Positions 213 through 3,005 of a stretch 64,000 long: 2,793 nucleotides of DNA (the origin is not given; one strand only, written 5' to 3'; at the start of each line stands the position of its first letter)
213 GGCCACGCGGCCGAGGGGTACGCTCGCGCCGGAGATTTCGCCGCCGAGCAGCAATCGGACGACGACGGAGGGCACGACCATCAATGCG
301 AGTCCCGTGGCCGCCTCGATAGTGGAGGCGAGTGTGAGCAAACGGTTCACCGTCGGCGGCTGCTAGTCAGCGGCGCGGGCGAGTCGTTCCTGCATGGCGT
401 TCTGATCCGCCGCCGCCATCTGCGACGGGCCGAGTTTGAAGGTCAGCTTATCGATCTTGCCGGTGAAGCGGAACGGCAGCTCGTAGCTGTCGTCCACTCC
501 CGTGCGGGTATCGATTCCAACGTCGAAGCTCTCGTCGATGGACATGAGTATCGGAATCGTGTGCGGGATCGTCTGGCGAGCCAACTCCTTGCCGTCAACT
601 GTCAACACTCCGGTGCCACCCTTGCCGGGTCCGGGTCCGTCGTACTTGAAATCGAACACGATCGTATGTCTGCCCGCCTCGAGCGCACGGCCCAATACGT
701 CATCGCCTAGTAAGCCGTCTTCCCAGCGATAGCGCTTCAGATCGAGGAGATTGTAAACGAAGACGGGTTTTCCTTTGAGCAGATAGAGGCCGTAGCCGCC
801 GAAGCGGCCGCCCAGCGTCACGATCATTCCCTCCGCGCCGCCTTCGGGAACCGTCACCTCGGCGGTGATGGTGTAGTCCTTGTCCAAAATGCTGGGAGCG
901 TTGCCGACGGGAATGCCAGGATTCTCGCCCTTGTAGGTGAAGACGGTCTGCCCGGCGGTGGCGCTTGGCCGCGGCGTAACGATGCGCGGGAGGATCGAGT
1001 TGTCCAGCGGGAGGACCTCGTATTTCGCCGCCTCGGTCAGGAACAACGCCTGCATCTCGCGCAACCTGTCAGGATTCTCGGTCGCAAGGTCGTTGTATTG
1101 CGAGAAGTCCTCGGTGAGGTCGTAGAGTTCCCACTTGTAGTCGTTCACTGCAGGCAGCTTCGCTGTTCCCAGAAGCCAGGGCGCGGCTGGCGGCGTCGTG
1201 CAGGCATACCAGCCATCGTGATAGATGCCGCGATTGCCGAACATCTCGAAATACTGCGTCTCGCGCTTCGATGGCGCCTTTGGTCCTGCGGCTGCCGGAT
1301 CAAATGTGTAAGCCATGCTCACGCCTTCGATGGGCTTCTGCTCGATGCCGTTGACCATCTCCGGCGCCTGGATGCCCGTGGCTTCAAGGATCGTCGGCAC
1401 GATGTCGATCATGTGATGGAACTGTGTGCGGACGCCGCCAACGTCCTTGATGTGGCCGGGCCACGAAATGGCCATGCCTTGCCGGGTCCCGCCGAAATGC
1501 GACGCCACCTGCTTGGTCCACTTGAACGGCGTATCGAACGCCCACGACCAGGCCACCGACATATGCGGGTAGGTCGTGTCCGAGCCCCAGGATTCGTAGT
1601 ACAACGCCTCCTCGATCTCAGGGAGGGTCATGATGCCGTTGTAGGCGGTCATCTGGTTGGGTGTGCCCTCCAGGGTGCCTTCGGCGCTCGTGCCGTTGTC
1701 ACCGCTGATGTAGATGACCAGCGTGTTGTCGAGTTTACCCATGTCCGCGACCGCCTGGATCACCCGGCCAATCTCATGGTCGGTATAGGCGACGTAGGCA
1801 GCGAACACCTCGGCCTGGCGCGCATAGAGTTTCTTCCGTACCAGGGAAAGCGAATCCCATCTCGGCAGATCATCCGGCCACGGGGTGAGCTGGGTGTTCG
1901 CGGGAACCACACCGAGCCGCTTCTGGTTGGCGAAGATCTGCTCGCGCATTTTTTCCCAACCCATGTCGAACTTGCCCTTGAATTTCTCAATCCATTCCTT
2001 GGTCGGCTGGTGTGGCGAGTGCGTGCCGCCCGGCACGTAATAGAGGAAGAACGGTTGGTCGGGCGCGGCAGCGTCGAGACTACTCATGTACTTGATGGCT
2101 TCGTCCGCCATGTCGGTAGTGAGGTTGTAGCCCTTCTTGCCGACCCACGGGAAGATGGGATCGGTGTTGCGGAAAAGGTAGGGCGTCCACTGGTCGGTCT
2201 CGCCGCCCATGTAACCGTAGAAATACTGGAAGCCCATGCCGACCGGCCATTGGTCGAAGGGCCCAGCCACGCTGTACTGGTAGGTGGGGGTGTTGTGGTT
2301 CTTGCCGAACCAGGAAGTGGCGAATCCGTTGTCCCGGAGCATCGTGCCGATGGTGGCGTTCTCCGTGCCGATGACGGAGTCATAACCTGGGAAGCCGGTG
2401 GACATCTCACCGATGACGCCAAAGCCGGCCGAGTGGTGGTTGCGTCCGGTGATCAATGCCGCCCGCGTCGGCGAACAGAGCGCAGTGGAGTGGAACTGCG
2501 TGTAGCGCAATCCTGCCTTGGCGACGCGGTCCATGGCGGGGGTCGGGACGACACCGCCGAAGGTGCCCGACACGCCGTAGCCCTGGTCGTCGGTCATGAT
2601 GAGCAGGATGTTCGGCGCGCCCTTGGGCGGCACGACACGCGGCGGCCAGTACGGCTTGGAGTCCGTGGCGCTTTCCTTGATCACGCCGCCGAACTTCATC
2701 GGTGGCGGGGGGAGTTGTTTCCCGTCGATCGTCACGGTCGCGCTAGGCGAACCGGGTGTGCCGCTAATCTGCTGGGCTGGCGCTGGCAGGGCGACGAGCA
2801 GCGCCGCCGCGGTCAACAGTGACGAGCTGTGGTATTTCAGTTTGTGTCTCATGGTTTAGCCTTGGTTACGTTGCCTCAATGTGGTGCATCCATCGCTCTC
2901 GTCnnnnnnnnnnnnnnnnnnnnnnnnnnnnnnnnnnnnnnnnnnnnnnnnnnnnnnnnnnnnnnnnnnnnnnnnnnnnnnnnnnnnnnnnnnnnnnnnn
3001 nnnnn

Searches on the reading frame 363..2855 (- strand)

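Call 45: search_protein_families(library=pfam, proteins=[window:363-2855:-], max_evalue=0.0001)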
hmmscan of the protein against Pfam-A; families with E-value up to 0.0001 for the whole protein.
window:363-2855:- (830 aa): 2 families
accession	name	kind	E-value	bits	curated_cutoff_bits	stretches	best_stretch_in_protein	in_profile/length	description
PF00884.28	Sulfatase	-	8.9e-60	203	25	1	81-495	1-301/301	Sulfatase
PF16347.10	SGSH_C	-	9.6e-06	26.3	29.3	0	458-509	17-67/154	N-sulphoglucosamine sulphohydrolase, C-terminal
